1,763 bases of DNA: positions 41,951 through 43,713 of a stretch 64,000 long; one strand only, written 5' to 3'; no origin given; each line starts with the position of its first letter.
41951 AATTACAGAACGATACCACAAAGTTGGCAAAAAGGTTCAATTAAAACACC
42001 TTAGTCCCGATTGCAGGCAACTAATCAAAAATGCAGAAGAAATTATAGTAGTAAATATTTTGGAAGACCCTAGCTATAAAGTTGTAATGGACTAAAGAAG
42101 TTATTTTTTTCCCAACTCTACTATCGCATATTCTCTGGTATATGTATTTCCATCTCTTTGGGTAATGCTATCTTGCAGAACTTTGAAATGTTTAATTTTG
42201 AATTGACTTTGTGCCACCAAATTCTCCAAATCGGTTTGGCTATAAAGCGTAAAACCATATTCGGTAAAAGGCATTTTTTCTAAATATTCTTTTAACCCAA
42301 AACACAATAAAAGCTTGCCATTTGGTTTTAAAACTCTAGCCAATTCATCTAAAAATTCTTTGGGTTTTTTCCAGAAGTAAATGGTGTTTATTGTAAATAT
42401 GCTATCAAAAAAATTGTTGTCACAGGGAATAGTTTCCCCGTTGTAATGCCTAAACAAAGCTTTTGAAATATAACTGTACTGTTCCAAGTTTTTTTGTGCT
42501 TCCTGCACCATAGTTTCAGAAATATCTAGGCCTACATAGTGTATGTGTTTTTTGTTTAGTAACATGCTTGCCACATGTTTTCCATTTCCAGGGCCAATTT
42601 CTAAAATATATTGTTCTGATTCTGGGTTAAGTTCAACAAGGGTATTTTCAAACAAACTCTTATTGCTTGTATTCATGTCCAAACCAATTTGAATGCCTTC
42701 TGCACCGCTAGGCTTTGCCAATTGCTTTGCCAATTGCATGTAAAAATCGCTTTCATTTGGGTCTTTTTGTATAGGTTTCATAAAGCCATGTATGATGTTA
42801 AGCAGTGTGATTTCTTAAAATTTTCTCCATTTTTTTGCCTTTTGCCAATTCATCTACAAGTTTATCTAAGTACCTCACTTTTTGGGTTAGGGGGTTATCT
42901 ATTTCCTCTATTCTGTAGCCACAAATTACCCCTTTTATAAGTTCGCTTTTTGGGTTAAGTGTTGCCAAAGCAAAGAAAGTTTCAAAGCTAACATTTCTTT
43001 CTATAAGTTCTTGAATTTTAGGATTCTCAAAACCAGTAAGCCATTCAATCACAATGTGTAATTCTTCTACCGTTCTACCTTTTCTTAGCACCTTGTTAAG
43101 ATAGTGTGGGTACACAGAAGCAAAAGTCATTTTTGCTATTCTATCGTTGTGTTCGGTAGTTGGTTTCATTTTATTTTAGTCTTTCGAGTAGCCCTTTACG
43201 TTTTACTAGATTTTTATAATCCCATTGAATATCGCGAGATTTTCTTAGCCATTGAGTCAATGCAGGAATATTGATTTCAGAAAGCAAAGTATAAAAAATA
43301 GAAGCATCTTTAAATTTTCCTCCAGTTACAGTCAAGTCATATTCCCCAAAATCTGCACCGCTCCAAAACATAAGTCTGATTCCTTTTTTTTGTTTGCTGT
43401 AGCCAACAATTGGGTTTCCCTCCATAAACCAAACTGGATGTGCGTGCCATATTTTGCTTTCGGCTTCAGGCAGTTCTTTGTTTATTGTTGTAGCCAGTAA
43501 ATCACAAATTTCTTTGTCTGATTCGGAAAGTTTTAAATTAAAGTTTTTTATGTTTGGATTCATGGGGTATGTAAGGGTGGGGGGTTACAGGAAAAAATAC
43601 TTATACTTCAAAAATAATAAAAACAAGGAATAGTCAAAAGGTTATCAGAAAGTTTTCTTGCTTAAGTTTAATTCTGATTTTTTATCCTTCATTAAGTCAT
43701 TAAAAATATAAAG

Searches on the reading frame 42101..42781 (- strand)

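Call 3: search_protein_families(library=pfam, proteins=[window:42101-42781:-], max_evalue=1)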
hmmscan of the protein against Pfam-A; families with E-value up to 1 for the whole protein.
window:42101-42781:- (226 aa): 25 families
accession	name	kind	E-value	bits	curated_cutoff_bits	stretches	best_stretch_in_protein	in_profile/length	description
PF08241.18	Methyltransf_11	-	2.8e-19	70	21.2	1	60-158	1-94/95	Methyltransferase domain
PF13649.12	Methyltransf_25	-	9.7e-17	61.9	27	1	59-155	1-97/97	Methyltransferase domain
PF13847.12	Methyltransf_31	-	1e-14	54.9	27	1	56-159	4-109/145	Methyltransferase domain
PF08242.18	Methyltransf_12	-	1.1e-14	55.4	30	1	60-157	1-98/98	Methyltransferase domain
PF13489.12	Methyltransf_23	-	5.5e-12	46.1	27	1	53-196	20-161/164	Methyltransferase domain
PF01209.24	Ubie_methyltran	-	9.1e-10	38.7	20.1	1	54-208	46-197/233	ubiE/COQ5 methyltransferase family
PF24675.1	NpmA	-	1.5e-08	34.6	60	1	44-207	12-188/214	16S rRNA (adenine(1408)-N(1))-methyltransferase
PF02390.23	Methyltransf_4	-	3.2e-08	33.7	24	2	57-104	3-50/173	Putative methyltransferase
PF08003.17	Methyltransf_9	-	2.7e-06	27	23.8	1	37-159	95-217/315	Protein of unknown function (DUF1698)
PF10017.15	Methyltransf_33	-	9.3e-06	25.3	23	1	55-164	61-180/304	Histidine-specific methyltransferase, SAM-dependent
PF01135.25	PCMT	-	0.00016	22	20.3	1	30-162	48-174/210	Protein-L-isoaspartate(D-aspartate) O-methyltransferase (PCMT)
PF00398.26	RrnaAD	-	0.00028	20.5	24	1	39-103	14-76/263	Ribosomal RNA adenine dimethylase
PF01170.24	UPF0020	-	0.00043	20.5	22.3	1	76-130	73-127/197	RMKL-like, methyltransferase domain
PF01795.25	Methyltransf_5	-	0.00072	19.5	27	1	43-104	8-69/309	MraW methylase family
PF02636.23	Methyltransf_28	-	0.0018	18.2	23.3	1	53-128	16-75/249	Putative S-adenosyl-L-methionine-dependent methyltransferase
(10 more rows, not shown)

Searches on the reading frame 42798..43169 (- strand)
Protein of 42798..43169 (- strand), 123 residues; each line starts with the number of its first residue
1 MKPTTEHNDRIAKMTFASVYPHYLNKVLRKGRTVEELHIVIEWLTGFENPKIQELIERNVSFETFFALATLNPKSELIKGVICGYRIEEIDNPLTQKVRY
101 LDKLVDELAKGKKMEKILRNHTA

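Call 3: search_protein_families(library=pfam, proteins=[window:42798-43169:-], max_evalue=1)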
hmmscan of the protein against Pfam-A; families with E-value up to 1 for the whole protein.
window:42798-43169:- (123 aa): 1 family
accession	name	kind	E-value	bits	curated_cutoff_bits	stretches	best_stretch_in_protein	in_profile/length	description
PF09966.14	DUF2200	-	4.3e-50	168.9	22.8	1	10-119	1-111/111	Uncharacterized protein conserved in bacteria (DUF2200)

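Call 41: find_related_loci(query=window:42798-43169:-, collection=metagenome_contigs, flank=8000)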
Query window:42798-43169:- (123 aa) in metagenome_contigs; peptide patterns used: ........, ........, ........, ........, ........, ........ (x = any residue, [..] = any of these).
600 stretches matched a pattern (row limit reached: there are more); 454 encode a relative of the query (tblastn E <= 1e-3); the best 80 are kept; 80 distinct loci.
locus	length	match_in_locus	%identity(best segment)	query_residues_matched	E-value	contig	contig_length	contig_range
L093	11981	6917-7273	76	1-119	1e-60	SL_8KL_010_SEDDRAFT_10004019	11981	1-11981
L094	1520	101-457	76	1-119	4e-63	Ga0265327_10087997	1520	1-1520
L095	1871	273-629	78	1-119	1e-61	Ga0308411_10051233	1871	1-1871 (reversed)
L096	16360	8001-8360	77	1-120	3e-60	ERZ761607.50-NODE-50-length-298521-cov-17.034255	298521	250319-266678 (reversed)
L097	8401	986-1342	77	1-119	2e-60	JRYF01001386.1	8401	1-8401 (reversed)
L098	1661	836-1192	77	1-119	1e-61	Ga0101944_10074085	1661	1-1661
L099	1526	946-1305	76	1-120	7e-62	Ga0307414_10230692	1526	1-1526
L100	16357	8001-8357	78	1-119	7e-60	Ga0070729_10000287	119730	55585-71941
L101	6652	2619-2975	76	1-119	1e-59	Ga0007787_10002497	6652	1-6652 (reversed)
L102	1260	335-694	75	1-120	3e-62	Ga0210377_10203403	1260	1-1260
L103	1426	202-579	71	1-123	1e-61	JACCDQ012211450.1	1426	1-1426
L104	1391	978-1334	75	1-119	1e-61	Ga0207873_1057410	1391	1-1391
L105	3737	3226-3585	76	1-120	6e-59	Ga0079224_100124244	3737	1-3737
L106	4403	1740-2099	74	1-120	2e-58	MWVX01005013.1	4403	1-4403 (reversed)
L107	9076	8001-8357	74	1-119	2e-58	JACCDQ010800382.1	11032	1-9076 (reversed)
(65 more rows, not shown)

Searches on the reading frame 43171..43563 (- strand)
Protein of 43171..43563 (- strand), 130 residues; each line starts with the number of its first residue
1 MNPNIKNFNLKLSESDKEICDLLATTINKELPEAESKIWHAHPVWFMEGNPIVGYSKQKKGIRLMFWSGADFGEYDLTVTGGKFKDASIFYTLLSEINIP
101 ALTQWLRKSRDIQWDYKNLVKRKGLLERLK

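Call 3: search_protein_families(library=pfam, proteins=[window:43171-43563:-], max_evalue=1)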
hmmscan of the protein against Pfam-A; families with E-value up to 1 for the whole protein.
window:43171-43563:- (130 aa): 1 family
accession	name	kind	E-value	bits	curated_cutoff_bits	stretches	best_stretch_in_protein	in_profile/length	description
PF08818.16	DUF1801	-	2.3e-08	34.8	27.2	1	17-108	2-83/85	Domain of unknown function (DU1801)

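Call 39: find_encoding_contigs(protein=window:43171-43563:-, flank=6000, max_places=10)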
Protein window:43171-43563:- (130 aa): 7 contigs read that carry it; 3 places shown.
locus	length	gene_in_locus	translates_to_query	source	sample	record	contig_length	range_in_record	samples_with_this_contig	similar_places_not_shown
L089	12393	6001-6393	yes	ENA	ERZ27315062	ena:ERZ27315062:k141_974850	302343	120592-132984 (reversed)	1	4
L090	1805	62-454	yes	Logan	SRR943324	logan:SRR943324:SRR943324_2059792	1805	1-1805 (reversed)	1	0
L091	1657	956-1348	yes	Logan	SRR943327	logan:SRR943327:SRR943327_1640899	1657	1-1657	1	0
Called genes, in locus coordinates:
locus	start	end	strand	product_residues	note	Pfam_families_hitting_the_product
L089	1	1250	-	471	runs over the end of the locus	PF01738:DLH (faint), PF02129:Peptidase_S15, PF20434:BD-FAE (weak), PF00561:Abhydrolase_1, PF12697:Abhydrolase_6, PF00326:Peptidase_S9, PF12146:Hydrolase_4, PF08840:BAAT_C (weak)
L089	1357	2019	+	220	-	-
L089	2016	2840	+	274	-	PF03009:GDPD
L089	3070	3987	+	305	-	-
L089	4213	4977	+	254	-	PF06044:DpnI, PF17726:DpnI_C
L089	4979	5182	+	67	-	PF27350:AF_1447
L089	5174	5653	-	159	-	PF05869:Dam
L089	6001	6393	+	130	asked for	PF08818:DUF1801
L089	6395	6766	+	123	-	PF09966:DUF2200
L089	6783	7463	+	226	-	PF08003:Methyltransf_9 (weak), PF01209:Ubie_methyltran, PF13489:Methyltransf_23, PF10017:Methyltransf_33 (faint), PF13847:Methyltransf_31, PF08241:Methyltransf_11, PF08242:Methyltransf_12, PF13649:Methyltransf_25, +2 more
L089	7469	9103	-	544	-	PF00916:Sulfate_transp, PF01740:STAS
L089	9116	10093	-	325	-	PF01916:DS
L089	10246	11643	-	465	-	PF01565:FAD_binding_4, PF02913:FAD-oxidase_C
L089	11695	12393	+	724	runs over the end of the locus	PF07676:PD40 (faint), PF00930:DPPIV_N, PF02129:Peptidase_S15, PF20434:BD-FAE (faint), PF01738:DLH, PF00326:Peptidase_S9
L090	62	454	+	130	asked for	PF08818:DUF1801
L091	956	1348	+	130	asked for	PF08818:DUF1801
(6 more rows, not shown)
